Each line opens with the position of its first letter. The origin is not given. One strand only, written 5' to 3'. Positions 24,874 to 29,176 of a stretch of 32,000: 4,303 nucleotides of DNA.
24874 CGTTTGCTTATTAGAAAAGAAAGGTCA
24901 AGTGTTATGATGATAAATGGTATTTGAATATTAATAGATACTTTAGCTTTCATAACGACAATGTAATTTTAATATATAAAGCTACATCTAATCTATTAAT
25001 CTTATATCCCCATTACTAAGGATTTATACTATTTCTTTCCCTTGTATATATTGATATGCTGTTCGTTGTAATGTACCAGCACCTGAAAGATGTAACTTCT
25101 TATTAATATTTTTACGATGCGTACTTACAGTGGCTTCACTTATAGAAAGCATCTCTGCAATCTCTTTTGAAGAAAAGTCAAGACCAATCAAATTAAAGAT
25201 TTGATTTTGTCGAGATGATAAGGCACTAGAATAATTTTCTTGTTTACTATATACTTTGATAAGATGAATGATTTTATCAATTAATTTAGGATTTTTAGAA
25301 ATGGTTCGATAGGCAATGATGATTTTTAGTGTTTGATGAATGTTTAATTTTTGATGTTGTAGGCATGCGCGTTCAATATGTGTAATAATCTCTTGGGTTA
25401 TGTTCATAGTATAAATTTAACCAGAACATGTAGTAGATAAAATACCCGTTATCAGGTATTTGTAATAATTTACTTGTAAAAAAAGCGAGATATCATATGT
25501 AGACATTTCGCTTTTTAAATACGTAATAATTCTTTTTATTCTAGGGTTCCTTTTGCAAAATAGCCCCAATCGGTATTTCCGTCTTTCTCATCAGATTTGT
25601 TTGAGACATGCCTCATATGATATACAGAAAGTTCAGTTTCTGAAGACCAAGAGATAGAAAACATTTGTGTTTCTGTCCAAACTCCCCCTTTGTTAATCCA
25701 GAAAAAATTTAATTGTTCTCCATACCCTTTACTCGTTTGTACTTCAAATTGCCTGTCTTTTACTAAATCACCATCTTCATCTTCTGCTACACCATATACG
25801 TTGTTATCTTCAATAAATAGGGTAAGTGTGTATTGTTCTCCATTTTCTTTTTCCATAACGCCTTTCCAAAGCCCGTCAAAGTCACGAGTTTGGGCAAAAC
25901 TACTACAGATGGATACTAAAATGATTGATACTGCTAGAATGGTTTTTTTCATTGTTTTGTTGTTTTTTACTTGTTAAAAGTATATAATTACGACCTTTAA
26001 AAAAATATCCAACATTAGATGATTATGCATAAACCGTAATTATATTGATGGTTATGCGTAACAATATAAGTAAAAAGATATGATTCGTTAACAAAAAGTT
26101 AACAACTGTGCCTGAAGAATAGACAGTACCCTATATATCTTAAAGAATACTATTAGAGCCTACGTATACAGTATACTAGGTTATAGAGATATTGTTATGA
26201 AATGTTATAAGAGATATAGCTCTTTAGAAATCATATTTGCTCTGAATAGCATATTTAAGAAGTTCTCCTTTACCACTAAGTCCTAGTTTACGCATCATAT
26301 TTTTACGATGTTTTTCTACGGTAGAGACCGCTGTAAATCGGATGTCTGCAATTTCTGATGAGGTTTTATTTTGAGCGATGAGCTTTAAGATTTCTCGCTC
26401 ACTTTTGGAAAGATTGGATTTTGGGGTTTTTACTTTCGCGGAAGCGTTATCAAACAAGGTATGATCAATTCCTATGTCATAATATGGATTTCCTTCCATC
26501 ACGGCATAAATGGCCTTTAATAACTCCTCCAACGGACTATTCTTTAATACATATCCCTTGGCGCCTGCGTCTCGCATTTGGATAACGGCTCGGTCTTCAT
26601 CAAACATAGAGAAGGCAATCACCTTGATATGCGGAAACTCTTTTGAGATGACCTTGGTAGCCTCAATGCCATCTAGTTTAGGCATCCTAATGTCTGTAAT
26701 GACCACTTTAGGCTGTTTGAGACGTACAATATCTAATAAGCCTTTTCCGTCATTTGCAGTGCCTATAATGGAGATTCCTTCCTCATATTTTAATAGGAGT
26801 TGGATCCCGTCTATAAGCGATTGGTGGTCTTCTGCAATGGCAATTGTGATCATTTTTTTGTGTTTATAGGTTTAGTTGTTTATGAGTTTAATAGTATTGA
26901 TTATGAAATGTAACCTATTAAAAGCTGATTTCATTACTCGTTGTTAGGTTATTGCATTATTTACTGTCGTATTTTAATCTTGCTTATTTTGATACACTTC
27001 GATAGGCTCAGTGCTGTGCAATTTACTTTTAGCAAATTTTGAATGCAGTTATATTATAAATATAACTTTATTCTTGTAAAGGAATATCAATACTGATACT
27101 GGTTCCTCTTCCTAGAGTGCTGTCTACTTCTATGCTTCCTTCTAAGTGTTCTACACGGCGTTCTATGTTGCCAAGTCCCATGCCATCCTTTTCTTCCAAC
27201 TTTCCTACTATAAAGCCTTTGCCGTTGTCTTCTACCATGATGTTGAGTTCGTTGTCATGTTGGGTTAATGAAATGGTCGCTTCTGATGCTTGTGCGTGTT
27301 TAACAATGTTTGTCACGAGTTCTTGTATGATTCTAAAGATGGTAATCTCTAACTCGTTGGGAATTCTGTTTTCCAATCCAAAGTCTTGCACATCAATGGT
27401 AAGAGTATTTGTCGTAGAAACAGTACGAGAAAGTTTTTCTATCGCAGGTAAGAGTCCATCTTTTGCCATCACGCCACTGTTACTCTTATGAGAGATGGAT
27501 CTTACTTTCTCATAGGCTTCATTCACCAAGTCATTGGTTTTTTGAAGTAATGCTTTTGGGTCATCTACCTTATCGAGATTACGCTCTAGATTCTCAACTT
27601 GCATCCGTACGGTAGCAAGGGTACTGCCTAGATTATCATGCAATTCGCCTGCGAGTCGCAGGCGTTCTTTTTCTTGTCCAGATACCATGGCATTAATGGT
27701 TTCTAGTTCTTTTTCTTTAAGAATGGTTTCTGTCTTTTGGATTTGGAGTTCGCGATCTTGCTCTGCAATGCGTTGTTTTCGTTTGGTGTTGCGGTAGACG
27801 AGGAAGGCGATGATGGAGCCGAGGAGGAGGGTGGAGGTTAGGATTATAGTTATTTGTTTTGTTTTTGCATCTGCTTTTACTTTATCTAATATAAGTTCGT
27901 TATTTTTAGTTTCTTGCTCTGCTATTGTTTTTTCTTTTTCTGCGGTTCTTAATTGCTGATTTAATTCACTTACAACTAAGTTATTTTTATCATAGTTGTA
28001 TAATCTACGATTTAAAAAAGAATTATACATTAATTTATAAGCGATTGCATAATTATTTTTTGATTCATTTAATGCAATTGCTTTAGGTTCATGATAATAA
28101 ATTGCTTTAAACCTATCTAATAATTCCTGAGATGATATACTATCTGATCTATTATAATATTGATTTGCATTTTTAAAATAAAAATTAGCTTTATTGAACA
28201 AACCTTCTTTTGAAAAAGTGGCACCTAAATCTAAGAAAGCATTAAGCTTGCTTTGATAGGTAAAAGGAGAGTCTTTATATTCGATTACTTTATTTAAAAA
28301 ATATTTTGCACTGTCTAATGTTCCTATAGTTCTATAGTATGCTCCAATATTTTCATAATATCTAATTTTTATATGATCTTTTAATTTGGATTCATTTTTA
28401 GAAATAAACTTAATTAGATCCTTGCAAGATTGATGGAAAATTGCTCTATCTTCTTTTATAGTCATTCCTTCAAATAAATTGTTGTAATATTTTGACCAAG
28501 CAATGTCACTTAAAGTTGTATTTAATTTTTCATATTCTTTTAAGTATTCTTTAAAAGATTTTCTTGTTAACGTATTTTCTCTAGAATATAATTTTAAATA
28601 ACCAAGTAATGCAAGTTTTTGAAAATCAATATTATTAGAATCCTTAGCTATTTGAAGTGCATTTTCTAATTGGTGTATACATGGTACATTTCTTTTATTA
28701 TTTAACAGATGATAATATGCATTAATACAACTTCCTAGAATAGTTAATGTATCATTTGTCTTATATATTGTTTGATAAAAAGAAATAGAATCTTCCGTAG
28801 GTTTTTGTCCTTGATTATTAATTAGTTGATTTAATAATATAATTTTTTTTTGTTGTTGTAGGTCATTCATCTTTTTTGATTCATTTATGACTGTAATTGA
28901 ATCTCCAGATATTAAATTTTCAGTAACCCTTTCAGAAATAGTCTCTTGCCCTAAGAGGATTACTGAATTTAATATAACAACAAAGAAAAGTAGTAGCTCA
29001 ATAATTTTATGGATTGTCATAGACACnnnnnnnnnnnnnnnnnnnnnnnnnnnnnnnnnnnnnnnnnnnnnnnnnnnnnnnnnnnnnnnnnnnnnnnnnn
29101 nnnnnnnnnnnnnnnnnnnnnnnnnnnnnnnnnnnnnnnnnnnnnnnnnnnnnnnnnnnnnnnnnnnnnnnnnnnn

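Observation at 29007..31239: Leaderless subtilase plus an unknown 223-aa partner, chained into a TPR sensor kinase: candidate undescribed protease-centred module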

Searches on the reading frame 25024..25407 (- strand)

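Call 3: search_protein_families(library=pfam, proteins=[window:25024-25407:-], max_evalue=0.1)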
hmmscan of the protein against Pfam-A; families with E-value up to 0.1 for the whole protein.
window:25024-25407:- (127 aa): 17 families
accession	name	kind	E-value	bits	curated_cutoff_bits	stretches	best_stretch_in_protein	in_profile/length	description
PF00196.25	GerE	-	2.5e-13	49.9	23.5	1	62-108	2-48/57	Bacterial regulatory proteins, luxR family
PF08281.18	Sigma70_r4_2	-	2.3e-07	30.8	25.7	1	62-99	10-48/54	Sigma-70, region 4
PF04545.22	Sigma70_r4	-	0.00011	22.1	24.1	1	63-105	5-48/50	Sigma-70, region 4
PF04297.20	UPF0122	-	0.00014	22.5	22.7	1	57-105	12-61/101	Putative helix-turn-helix protein, YlxM / p13 like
PF08279.18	HTH_11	-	0.0023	18.2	25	1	66-105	1-43/55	HTH domain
PF12728.13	HTH_17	-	0.0068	17.1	27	0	79-99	3-23/51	Helix-turn-helix domain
PF06878.16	Pkip-1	-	0.0069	16.9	25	1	16-105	8-105/163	Pkip-1 protein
PF10345.15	Cohesin_load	-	0.023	13.5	25.8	1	4-119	467-579/585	Cohesin loading factor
PF13545.12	HTH_Crp_2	-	0.028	14.8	27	1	68-96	15-41/70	Crp-like helix-turn-helix domain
PF06056.18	Terminase_5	-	0.031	14.7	20.3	1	78-97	14-33/58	Putative ATPase subunit of terminase (gpP-like)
PF13412.12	HTH_24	-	0.032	14.3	21.9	0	79-97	19-37/48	Winged helix-turn-helix DNA-binding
PF04967.18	HTH_10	-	0.036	14.3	23.1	1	79-105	25-51/53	HTH DNA binding domain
PF01371.25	Trp_repressor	-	0.041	14.4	27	0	61-103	33-75/88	Trp repressor protein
PF01022.26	HTH_5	-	0.044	14.1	22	1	80-97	18-35/47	Bacterial regulatory protein, arsR family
PF21476.4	PF0610-like_N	-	0.051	14.3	33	0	78-103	15-40/50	PF0610-like, N-terminal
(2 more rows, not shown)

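Call 8: search_protein_families(library=ncbifam, proteins=[window:25024-25407:-], max_evalue=0.01)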
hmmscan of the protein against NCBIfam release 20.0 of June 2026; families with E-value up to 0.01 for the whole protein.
window:25024-25407:- (127 aa): 24 families
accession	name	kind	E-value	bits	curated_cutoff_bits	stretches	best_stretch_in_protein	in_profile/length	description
NF052445.1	RespRegMctR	equivalog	2.6e-13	49.9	300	1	27-117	109-199/205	two-component system response regulator MctR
NF011896.0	PRK15369.1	equivalog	2.8e-11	43.4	242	1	29-118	113-205/211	two component system response regulator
NF007505.1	PRK10100.1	equivalog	2.4e-08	33.9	250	1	40-106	122-188/204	biofilm master transcriptional regulator CsgD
NF047785.1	respo_reg_MadR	equivalog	2.2e-07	30.5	300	1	26-109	110-195/209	MadR family response regulator transcription factor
NF007935.0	PRK10651.1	equivalog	7.8e-07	28.5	250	1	55-108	148-201/216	two-component system response regulator NarL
NF007403.0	PRK09935.1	equivalog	9.6e-07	28.6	271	1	23-109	113-196/210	fimbria biosynthesis transcriptional regulator FimZ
TIGR03541.1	reg_near_HchA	equivalog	1.3e-06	28.1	215.6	1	54-112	163-221/232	PA1136 family autoinducer-binding transcriptional regulator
NF052366.1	photon_PedR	equivalog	1.6e-06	28.2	120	1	62-117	2-57/74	photosynthetic electron transport-dependent transcriptional regulator PedR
NF007561.1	PRK10188.1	equivalog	7.2e-06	25.5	350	1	62-106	179-223/240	quorum-sensing transcriptional regulator SdiA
TIGR02937.1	sigma70-ECF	superfamily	8.7e-06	25.5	42.9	1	59-106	114-162/165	sigma-70 family RNA polymerase sigma factor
NF007018.1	PRK09483.1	equivalog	1.1e-05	25.2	280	1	43-120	129-206/217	UvrY/SirA/GacA family response regulator transcription factor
NF045758.2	YlxM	equivalog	1.5e-05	25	80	1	57-106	11-61/72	YlxM family DNA-binding protein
NF007708.0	PRK10403.1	equivalog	2.4e-05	23.9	343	1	47-107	138-198/215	nitrate/nitrite response regulator protein NarP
NF003420.0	PRK04841.1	equivalog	5.1e-05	21.5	537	1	41-108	819-884/903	HTH-type transcriptional regulator MalT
TIGR02985.1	Sig70_bacteroi1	subfamily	6.4e-05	23.2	126.4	1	45-106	98-159/162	RNA polymerase sigma-70 factor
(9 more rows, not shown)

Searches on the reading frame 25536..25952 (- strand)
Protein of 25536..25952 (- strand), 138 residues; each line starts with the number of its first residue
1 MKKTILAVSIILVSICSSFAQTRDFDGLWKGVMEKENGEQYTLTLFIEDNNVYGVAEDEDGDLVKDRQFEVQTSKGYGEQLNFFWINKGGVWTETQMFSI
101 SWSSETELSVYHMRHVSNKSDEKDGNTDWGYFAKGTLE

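Call 3: search_protein_families(library=pfam, proteins=[window:25536-25952:-], max_evalue=0.1)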
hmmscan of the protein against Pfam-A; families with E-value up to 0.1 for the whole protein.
window:25536-25952:- (138 aa): 1 family
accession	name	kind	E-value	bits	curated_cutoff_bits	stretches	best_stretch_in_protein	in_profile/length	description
PF04146.21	YTH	-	0.031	14.5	22.1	1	83-122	72-109/135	YT521-B-like domain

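Call 8: search_protein_families(library=ncbifam, proteins=[window:25536-25952:-], max_evalue=0.01)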
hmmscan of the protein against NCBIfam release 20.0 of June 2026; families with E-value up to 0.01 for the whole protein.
window:25536-25952:- (138 aa): 1 family
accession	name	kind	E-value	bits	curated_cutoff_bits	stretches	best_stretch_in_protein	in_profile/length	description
NF052318.1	T9SS_sortase_N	equivalog_domain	0.0053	16.9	40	0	1-53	1-51/140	type IX secretion system sortase PorU, long form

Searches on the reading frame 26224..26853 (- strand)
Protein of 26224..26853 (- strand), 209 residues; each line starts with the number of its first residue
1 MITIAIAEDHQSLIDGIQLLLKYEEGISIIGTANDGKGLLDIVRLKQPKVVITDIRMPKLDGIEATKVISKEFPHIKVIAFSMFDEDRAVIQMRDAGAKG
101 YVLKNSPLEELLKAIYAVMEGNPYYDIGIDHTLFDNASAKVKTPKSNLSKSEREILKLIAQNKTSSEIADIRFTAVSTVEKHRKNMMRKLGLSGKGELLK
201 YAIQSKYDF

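Call 3: search_protein_families(library=pfam, proteins=[window:26224-26853:-], max_evalue=0.1)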
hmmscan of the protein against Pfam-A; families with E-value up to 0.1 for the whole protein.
window:26224-26853:- (209 aa): 3 families
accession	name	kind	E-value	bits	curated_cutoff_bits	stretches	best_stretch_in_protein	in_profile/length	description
PF00072.30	Response_reg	-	4.6e-25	88.4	30.2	1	4-115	1-110/111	Response regulator receiver domain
PF00196.25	GerE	-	7.4e-13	48.4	23.5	1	147-201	2-56/57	Bacterial regulatory proteins, luxR family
PF14493.12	HTH_40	-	0.09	13.5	27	0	153-182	3-32/89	Helix-turn-helix domain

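Call 4: search_protein_families(library=padloc, proteins=[window:26224-26853:-], max_evalue=0.1)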
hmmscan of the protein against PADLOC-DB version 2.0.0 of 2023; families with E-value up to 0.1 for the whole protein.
window:26224-26853:- (209 aa): 2 families
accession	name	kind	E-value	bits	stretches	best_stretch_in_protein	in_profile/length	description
PDLC01855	CARF3--CARF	-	0.0028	15.4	1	140-189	210-259/288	-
PDLC01851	CARF3--CARF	-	0.0075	13.7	1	145-190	207-252/279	-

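Call 8: search_protein_families(library=ncbifam, proteins=[window:26224-26853:-], max_evalue=0.01)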
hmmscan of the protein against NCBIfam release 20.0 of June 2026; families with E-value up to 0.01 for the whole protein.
window:26224-26853:- (209 aa): 89 families (the best 25 are shown)
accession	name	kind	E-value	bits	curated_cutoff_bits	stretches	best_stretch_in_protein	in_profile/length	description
NF052445.1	RespRegMctR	equivalog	3.3e-46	157.3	300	1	2-205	2-202/205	two-component system response regulator MctR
NF011896.0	PRK15369.1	equivalog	7.8e-38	130.2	242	1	3-203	5-205/211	two component system response regulator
NF007018.1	PRK09483.1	equivalog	4.3e-32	111.5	280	1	1-205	1-206/217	UvrY/SirA/GacA family response regulator transcription factor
NF047785.1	respo_reg_MadR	equivalog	1.2e-29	103.1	300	1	2-199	1-200/209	MadR family response regulator transcription factor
NF007935.0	PRK10651.1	equivalog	3.4e-27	95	250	1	3-201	8-209/216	two-component system response regulator NarL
NF007708.0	PRK10403.1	equivalog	7.1e-23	81.2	343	1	4-192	9-198/215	nitrate/nitrite response regulator protein NarP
NF007685.0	PRK10360.1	equivalog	4.1e-21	75.7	258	1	1-201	1-191/196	response regulator transcription factor UhpA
NF008098.0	PRK10840.1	equivalog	4.1e-20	72.2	235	1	3-202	5-205/216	response regulator transcription factor RcsB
NF007403.0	PRK09935.1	equivalog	1.7e-18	67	271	1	4-203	6-205/210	fimbria biosynthesis transcriptional regulator FimZ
NF007419.0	PRK09958.1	equivalog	2.5e-18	66.4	251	1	5-206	4-202/204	acid-sensing system DNA-binding response regulator EvgA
TIGR02875.1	spore_0_A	equivalog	9.4e-17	61.1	200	1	2-156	3-156/262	sporulation transcription factor Spo0A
NF040749.1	tetrathio_RR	equivalog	1.6e-15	57.4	290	1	6-199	4-185/191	tetrathionate respiration response regulator TtrR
NF041367.1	CheY_Halo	equivalog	1.6e-13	51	200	1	23-118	18-113/114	chemotaxis protein CheY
NF006900.1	PRK09390.1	equivalog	2.4e-13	50.1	255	1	3-206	6-201/203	response regulator FixJ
NF009206.0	PRK12555.1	subfamily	9.3e-13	47.8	342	1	2-102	1-102/340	chemotaxis-specific protein-glutamate methyltransferase CheB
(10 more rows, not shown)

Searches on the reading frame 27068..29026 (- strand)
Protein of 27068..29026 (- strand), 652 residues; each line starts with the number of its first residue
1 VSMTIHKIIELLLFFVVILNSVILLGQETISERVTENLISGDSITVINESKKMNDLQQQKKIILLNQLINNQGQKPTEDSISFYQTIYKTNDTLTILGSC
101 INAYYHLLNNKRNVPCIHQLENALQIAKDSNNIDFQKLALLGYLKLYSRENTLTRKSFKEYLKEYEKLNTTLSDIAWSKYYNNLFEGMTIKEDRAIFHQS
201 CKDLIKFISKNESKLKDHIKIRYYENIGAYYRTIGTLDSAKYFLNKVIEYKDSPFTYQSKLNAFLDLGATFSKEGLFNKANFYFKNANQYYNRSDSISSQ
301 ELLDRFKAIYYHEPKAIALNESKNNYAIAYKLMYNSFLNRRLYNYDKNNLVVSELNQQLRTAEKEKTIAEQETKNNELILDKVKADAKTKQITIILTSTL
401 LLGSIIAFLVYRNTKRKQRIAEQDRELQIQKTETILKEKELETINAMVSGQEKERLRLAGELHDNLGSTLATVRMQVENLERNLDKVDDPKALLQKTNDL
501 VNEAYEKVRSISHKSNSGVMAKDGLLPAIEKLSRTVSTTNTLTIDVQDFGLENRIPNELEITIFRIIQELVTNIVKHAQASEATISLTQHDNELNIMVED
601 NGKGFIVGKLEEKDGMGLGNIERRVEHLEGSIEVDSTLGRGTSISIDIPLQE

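Call 3: search_protein_families(library=pfam, proteins=[window:27068-29026:-], max_evalue=0.1)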
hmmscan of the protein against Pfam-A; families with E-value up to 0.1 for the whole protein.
window:27068-29026:- (652 aa): 6 families
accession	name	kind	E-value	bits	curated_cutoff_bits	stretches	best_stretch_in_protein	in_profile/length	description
PF02518.31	HATPase_c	-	2.6e-15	57.2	26.4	1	560-651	3-110/111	Histidine kinase-, DNA gyrase B-, and HSP90-like ATPase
PF07730.19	HisKA_3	-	7.5e-11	42.9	24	1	454-513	1-61/68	Histidine kinase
PF13581.12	HATPase_c_2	-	0.00015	22.2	27.4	1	554-628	23-112/127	Histidine kinase-like ATPase domain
PF13589.12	HATPase_c_3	-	0.0022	18.5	25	1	564-625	4-63/137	Histidine kinase-, DNA gyrase B-, and HSP90-like ATPase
PF13181.12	TPR_8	-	0.0044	17.5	25.7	0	222-251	2-31/34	Tetratricopeptide repeat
PF13083.13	KH_KhpA-B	-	0.027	14.8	32.1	1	566-609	3-46/73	KhpA/KhpB, KH domain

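Call 4: search_protein_families(library=padloc, proteins=[window:27068-29026:-], max_evalue=0.1)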
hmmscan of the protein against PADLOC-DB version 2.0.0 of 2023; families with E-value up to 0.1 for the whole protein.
window:27068-29026:- (652 aa): 0 families

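Call 8: search_protein_families(library=ncbifam, proteins=[window:27068-29026:-], max_evalue=0.01)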
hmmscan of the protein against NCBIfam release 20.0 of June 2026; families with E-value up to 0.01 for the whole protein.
window:27068-29026:- (652 aa): 17 families
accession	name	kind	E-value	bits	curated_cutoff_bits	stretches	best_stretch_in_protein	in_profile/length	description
NF052443.1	SensHisKinMctS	equivalog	1.1e-36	126.2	700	1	441-649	236-447/457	two-component system sensor histidine kinase MctS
NF008649.0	PRK11644.1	equivalog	1.1e-26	93.7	408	1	423-650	274-496/499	signal transduction histidine-protein kinase/phosphatase UhpB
NF052531.1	Strep_LiaS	equivalog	7e-26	91.2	450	1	429-650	107-327/328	envelope stress sensor histidine kinase LiaS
NF047786.1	his_kin_MadS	equivalog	1.4e-20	73.8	500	1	409-649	186-434/434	MadS family sensor histidine kinase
NF007896.0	PRK10600.1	equivalog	1.5e-20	73.4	578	1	430-646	368-581/598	nitrate/nitrite two-component system sensor histidine kinase NarX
NF008184.0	PRK10935.1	equivalog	2.4e-20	72.7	553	1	454-650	363-559/565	nitrate/nitrite two-component system sensor histidine kinase NarQ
NF047322.1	HK_morpho_MacS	equivalog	4.4e-12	45.9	300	1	440-649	169-367/367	MacS family sensor histidine kinase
NF008298.1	PRK11086.1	subfamily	5.6e-08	31.7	520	1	498-651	364-526/529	DcuS/MalK family sensor histidine kinase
NF041832.1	near_NosP_CTERM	subfamily_domain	3.3e-06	26.4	400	1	524-651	85-226/370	NahK/ErcS family hybrid sensor histidine kinase/response regulator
TIGR02916.1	PEP_his_kin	equivalog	1.7e-05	23.6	300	1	488-649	511-679/679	XrtA/PEP-CTERM system histidine kinase PrsK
NF003144.0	PRK04069.1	equivalog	3.2e-05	23.4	145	1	567-627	47-109/161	anti-sigma B factor RsbW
NF033792.0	ActS_PrrB_HisK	equivalog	8.3e-05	21.6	350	1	465-606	212-354/423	ActS/PrrB/RegB family redox-sensitive histidine kinase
NF007688.0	PRK10364.1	equivalog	8.4e-05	21.5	479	1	579-651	369-452/460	two-component system sensor histidine kinase ZraS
TIGR01925.2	spIIAB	equivalog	0.00051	20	135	1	564-646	39-132/137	anti-sigma F factor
NF010411.0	PRK13837.1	equivalog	0.00064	17.8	647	1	615-651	640-676/828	two-component system VirA-like sensor kinase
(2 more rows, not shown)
